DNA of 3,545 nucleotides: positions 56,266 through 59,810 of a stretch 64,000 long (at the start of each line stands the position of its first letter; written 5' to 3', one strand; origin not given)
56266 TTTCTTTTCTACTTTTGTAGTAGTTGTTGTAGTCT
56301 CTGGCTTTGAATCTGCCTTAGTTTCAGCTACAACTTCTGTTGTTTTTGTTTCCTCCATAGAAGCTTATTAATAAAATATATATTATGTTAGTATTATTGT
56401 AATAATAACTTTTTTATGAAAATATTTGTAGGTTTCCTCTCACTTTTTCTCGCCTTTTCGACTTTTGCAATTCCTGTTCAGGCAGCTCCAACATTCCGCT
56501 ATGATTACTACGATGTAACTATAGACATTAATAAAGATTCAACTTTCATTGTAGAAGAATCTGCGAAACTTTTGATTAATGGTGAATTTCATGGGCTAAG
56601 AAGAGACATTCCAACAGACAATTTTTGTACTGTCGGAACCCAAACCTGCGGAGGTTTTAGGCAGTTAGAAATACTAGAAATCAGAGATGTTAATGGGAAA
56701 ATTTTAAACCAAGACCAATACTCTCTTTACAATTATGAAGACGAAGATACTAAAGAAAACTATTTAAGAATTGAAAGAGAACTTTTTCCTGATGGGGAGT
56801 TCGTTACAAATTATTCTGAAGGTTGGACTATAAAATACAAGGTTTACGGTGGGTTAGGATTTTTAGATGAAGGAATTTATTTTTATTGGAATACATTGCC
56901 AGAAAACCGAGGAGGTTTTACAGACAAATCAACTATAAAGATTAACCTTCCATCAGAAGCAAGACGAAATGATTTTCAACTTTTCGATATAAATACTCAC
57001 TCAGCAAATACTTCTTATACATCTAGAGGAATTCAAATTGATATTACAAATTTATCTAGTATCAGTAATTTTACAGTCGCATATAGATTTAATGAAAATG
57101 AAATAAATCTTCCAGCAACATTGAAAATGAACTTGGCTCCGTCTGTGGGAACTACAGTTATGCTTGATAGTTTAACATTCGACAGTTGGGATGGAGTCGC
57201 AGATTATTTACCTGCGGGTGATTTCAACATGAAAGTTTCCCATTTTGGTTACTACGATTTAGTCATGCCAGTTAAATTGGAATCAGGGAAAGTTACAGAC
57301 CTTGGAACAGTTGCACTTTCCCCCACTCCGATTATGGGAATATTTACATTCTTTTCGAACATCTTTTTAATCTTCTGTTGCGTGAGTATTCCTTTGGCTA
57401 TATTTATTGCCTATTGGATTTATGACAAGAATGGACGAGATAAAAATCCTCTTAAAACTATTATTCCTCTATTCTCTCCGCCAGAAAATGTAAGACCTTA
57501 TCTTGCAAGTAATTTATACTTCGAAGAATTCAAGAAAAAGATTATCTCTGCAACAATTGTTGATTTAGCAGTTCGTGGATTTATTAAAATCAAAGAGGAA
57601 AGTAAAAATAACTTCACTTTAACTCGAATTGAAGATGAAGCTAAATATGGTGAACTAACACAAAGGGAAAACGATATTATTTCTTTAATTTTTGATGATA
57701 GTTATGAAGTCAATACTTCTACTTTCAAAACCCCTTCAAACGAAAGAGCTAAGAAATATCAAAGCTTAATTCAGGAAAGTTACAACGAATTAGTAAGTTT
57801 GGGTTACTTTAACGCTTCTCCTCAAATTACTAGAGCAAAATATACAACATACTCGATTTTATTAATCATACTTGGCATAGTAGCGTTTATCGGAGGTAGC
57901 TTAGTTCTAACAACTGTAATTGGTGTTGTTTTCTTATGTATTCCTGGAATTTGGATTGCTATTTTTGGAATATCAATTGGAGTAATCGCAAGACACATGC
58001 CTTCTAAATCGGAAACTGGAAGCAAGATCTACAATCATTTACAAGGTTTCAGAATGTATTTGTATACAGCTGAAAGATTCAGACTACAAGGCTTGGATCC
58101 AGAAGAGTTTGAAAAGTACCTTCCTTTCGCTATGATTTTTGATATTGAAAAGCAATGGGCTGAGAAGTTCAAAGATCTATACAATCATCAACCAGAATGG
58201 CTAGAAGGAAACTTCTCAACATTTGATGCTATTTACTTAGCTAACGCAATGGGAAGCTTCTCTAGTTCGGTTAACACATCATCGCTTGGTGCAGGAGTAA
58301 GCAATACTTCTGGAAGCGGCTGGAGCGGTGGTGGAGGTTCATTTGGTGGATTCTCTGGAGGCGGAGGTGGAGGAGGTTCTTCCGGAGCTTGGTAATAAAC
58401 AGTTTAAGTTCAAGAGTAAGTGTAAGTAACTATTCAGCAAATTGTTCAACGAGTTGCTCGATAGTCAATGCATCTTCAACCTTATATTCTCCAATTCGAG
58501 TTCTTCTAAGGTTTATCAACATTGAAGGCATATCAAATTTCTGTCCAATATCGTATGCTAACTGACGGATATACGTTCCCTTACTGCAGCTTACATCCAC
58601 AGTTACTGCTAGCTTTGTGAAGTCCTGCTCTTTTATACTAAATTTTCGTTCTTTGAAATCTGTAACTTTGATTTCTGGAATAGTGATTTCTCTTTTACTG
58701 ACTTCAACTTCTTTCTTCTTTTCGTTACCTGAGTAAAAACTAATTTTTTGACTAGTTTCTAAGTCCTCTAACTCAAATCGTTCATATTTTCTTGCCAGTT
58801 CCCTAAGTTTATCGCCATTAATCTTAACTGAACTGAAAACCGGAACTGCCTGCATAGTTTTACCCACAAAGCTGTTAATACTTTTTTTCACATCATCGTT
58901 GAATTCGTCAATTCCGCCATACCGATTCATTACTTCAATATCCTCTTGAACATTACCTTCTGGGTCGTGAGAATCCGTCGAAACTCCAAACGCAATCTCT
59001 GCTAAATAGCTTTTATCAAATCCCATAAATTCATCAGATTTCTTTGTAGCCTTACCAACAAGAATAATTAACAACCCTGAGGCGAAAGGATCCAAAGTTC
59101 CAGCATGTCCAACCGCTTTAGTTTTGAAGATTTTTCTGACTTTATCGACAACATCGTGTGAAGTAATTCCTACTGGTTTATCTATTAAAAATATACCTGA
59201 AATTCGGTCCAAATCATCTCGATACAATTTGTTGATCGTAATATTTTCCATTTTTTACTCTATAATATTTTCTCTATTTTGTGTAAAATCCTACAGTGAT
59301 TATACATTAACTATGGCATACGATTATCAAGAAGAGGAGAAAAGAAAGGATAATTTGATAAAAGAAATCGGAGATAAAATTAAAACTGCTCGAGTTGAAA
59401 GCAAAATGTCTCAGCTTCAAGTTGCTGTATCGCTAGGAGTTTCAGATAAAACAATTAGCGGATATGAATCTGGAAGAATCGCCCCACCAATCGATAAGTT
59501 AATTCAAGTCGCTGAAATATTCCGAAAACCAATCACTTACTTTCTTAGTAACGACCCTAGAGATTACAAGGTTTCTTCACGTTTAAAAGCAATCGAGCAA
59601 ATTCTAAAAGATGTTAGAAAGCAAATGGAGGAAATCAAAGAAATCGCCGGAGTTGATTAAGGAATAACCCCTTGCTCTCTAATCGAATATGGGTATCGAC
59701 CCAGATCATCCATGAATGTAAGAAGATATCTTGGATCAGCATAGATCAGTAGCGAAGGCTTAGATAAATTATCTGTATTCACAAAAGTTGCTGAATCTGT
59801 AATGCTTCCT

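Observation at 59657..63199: Operon of two small anchored proteins plus a 912-aa Cys-rich, FN3-like surface protein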

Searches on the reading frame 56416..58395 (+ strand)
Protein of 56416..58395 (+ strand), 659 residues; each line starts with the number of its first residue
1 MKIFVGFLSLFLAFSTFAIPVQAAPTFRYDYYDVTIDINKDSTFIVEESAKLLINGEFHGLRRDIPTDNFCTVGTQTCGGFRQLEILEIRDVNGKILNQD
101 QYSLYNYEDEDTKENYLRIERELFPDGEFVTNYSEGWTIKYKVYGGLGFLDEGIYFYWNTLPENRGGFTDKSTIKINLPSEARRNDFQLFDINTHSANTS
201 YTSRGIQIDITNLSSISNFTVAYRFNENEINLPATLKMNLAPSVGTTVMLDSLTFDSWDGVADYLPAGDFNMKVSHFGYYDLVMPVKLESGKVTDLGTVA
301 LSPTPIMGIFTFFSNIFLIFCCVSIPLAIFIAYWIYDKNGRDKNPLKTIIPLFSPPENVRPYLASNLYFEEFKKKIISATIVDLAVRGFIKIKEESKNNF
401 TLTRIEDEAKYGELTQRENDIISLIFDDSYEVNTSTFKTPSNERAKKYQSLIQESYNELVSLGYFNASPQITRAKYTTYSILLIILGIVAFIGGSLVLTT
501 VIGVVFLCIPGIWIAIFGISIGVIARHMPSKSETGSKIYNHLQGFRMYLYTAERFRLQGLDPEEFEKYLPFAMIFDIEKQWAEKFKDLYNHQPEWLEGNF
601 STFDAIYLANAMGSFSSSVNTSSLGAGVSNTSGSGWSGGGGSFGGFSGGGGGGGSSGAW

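Call 3: search_protein_families(library=pfam, proteins=[window:56416-58395:+], max_evalue=1)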
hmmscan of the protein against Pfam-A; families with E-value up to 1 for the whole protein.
window:56416-58395:+ (659 aa): 3 families
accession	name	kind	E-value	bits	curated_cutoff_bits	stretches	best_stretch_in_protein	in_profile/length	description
PF20990.2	DUF2207_C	-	9.9e-36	124.1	33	1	353-585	4-247/247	Predicted membrane protein (DUF2207) C-terminal domain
PF09972.14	DUF2207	-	1.3e-10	42.2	24.4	1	31-219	4-166/172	Predicted membrane protein (DUF2207) N-terminal domain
PF14362.11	DUF4407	-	0.22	11.2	31.3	1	468-523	6-56/297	Domain of unknown function (DUF4407)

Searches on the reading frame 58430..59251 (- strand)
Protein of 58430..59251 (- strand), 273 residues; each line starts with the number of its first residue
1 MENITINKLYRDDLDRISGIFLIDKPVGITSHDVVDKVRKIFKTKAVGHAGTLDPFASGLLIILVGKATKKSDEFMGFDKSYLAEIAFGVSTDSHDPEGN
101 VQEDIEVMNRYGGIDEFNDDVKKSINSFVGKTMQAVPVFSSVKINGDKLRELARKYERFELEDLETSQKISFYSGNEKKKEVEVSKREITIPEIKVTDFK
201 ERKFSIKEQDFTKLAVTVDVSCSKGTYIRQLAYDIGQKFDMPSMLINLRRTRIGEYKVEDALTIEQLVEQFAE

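Call 3: search_protein_families(library=pfam, proteins=[window:58430-59251:-], max_evalue=1)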
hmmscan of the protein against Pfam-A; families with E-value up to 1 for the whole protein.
window:58430-59251:- (273 aa): 4 families
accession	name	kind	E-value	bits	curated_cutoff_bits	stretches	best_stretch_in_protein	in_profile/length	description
PF01509.24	TruB_N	-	4.7e-40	137.8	27.3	2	39-163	1-119/149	TruB family pseudouridylate synthase (N terminal domain)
PF16198.10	TruB_C_2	-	1.4e-06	28.8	29.3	1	229-270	1-42/66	tRNA pseudouridylate synthase B C-terminal domain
PF00849.27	PseudoU_synth_2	-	0.015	16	26.8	1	21-125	3-117/152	RNA pseudouridylate synthase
PF00419.26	Fimbrial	-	0.2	12.4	25.6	1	186-226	20-55/151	Fimbrial protein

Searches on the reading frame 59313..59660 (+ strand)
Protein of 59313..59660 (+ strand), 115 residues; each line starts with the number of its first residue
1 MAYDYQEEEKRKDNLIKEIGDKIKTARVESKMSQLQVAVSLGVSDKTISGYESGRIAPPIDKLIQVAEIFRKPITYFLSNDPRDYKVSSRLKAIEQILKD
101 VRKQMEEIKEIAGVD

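Call 87: search_protein_families(library=padloc, proteins=[window:59313-59660:+], max_evalue=0.1)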
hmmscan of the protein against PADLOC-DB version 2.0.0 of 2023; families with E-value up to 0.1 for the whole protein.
window:59313-59660:+ (115 aa): 19 families
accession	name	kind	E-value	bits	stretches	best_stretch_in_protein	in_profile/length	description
PDLC03952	RmrA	-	2.9e-13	47.5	1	10-87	14-91/395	-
PDLC03947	RmrA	-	3.4e-11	40.6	1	9-88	2-81/383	-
PDLC03944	RmrA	-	9.6e-11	39.3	1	20-97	8-86/384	-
PDLC03954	RmrA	-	9.7e-10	35.9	1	17-87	9-79/380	-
PDLC02926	HTH_VI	-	3.2e-09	34.9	1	19-92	2-77/92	-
PDLC03949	RmrA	-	1.1e-08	32.4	1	21-86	5-70/363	-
PDLC03945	RmrA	-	3.4e-08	31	1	19-87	3-73/394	-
PDLC04142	capH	-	3.8e-08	32.3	1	16-107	4-100/103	capH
PDLC03951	RmrA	-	1.7e-06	25.3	1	21-103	11-93/400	-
PDLC04775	PDC-M69A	-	8.2e-06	24.3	1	16-109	5-98/113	-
PDLC03948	RmrA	-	1.3e-05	22.3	1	19-83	9-75/397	-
PDLC03946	RmrA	-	1.7e-05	21.7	1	21-86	5-70/357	-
PDLC04762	PDC-M64C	-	0.00013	20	1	10-80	19-89/97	-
PDLC03955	RmrA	-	0.00019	18.8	1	22-88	24-90/371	-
PDLC03956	RmrA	-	0.0002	18.6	1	24-87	14-78/399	-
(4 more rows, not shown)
